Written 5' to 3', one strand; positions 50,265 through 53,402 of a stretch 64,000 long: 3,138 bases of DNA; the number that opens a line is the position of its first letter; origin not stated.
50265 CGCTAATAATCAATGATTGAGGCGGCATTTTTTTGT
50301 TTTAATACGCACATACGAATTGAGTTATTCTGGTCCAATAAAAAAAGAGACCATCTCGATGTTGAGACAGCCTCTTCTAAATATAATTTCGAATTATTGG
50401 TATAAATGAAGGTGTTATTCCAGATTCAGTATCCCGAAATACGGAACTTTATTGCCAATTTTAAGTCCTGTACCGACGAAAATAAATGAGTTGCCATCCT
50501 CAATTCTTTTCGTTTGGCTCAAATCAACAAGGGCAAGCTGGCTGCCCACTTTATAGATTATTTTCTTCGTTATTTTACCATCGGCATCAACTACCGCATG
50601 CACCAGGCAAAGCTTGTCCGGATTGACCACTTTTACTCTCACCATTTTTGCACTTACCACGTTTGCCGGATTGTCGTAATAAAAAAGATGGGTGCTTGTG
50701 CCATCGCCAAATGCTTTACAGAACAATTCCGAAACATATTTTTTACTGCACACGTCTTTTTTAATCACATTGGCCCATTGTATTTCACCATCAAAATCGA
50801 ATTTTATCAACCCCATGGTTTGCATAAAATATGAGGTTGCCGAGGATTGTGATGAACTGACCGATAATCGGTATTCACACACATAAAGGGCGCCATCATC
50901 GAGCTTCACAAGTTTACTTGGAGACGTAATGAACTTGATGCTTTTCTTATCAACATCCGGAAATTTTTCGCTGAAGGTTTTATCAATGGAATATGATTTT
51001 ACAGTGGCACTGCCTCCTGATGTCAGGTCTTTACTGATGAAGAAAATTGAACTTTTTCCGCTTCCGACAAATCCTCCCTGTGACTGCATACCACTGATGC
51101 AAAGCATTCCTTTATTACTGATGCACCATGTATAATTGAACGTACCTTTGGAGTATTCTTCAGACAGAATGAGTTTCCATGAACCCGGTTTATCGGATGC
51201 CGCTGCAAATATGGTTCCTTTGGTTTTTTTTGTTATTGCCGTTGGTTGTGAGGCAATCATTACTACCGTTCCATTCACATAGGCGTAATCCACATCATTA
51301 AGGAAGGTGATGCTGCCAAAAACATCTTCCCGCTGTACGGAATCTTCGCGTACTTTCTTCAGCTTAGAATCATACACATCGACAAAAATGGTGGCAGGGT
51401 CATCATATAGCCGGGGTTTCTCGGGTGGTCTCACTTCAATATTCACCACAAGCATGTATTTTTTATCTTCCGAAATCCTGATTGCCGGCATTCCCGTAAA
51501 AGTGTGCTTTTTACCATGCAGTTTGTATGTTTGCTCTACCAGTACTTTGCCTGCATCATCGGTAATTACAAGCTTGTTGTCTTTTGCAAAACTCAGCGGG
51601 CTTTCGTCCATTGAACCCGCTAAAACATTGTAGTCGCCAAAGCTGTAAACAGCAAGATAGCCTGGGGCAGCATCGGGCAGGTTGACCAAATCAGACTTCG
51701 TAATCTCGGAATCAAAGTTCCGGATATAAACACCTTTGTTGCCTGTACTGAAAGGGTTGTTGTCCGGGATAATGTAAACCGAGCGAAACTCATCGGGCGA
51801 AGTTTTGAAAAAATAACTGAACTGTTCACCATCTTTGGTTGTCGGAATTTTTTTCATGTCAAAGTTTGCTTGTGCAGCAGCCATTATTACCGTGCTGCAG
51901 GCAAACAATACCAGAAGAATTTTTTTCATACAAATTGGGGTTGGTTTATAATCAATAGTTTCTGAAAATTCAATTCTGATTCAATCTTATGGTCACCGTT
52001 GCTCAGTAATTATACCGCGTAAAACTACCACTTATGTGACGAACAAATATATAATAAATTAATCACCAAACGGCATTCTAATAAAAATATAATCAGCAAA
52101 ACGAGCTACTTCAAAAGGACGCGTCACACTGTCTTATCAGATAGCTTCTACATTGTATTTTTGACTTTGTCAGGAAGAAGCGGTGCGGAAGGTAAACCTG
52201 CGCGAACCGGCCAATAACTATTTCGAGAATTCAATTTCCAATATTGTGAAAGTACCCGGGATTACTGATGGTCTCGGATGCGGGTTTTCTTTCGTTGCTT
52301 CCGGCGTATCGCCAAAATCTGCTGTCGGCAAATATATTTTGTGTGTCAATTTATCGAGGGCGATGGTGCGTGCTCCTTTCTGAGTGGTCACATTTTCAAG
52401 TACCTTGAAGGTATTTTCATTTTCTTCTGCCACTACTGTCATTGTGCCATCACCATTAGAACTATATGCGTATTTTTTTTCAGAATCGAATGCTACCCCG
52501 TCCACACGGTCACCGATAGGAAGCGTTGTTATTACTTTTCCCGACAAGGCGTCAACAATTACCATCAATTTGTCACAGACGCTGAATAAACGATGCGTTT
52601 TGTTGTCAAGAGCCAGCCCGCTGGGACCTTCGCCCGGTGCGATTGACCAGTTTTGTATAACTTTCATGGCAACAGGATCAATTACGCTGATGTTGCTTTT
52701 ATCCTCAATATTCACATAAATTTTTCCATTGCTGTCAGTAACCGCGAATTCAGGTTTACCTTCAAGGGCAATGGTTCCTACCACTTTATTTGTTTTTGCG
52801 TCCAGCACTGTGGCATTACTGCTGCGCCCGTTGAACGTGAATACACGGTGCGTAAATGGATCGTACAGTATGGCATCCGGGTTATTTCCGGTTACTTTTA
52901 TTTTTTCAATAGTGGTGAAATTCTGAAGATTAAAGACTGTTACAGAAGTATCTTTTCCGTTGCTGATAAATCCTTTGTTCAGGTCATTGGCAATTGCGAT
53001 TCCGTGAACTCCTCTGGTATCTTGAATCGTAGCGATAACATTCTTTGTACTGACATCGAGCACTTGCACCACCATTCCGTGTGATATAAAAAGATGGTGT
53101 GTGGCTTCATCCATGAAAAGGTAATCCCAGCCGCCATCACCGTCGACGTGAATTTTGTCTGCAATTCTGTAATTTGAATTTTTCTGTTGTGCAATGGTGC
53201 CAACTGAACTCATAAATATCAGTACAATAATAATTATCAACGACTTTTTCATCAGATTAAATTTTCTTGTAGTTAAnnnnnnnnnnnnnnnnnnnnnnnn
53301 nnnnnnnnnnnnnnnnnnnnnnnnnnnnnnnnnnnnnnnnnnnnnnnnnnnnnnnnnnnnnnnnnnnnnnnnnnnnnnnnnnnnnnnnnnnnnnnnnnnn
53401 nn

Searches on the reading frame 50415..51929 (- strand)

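Call 8: search_protein_families(library=pfam, proteins=[window:50415-51929:-], max_evalue=0.01)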
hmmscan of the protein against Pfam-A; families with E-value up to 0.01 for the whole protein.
window:50415-51929:- (504 aa): 0 families

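Call 60: search_protein_families(library=pfam, proteins=[window:50415-51929:-], max_evalue=1)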
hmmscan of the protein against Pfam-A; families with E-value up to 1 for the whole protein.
window:50415-51929:- (504 aa): 1 family
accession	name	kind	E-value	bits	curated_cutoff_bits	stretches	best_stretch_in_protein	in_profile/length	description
PF15518.12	L_protein_N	-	0.036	14.5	27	1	312-365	51-102/178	L protein N-terminus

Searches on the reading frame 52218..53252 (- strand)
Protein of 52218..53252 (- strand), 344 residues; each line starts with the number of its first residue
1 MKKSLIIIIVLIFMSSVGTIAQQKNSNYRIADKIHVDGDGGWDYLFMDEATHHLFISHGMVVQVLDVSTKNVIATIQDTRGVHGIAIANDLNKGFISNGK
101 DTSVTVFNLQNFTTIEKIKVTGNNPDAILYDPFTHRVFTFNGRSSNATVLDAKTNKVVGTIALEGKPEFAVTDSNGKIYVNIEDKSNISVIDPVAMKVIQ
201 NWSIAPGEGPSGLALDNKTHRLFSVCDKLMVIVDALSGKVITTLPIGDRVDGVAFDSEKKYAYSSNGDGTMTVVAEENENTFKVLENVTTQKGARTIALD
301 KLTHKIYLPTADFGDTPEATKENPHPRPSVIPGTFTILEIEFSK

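Call 8: search_protein_families(library=pfam, proteins=[window:52218-53252:-], max_evalue=0.01)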
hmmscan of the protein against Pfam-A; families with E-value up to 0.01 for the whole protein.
window:52218-53252:- (344 aa): 11 families
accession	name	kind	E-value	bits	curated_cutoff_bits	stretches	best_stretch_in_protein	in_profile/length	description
PF25174.1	Beta-prop_THOC3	-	2.7e-07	30.3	305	1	78-202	45-167/272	THOC3 beta-propeller domain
PF24814.1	WD40_Prp19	-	2.7e-05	23.8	320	0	61-162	30-130/281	Prp19 WD40 domain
PF24817.1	WD40_WDHD1_1st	-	5.2e-05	23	109.9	0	238-288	119-169/291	WDHD1 first WD40 domain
PF21783.3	YNCE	-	7.1e-05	22.7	27.1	1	93-227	41-175/339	YNCE-like beta-propeller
PF02239.22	Cytochrom_D1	-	9.1e-05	21.6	25.5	0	146-246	249-356/368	Cytochrome D1 heme domain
PF23414.1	Beta-prop_EML_2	-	0.00017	21.5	90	0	212-283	3-75/266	Echinoderm microtubule-associated protein second beta-propeller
PF10282.15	Lactonase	-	0.0012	18.6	21.7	0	66-152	232-320/344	Lactonase, 7-bladed beta-propeller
PF25172.1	Beta-prop_WDR3_2nd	-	0.0022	17.7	140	0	59-113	59-113/293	WDR3 second beta-propeller domain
PF13570.13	Beta-prop_ACSF4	-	0.0036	17.2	133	0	228-281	29-83/329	Beta-alanine-activating enzyme, beta-propeller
PF06977.17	SdiA-regulated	-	0.0054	16.4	21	0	210-282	25-100/249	SdiA-regulated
PF25173.1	Beta-prop_WDR3_1st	-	0.0081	16.3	154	0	59-116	92-149/184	WDR3 first beta-propeller domain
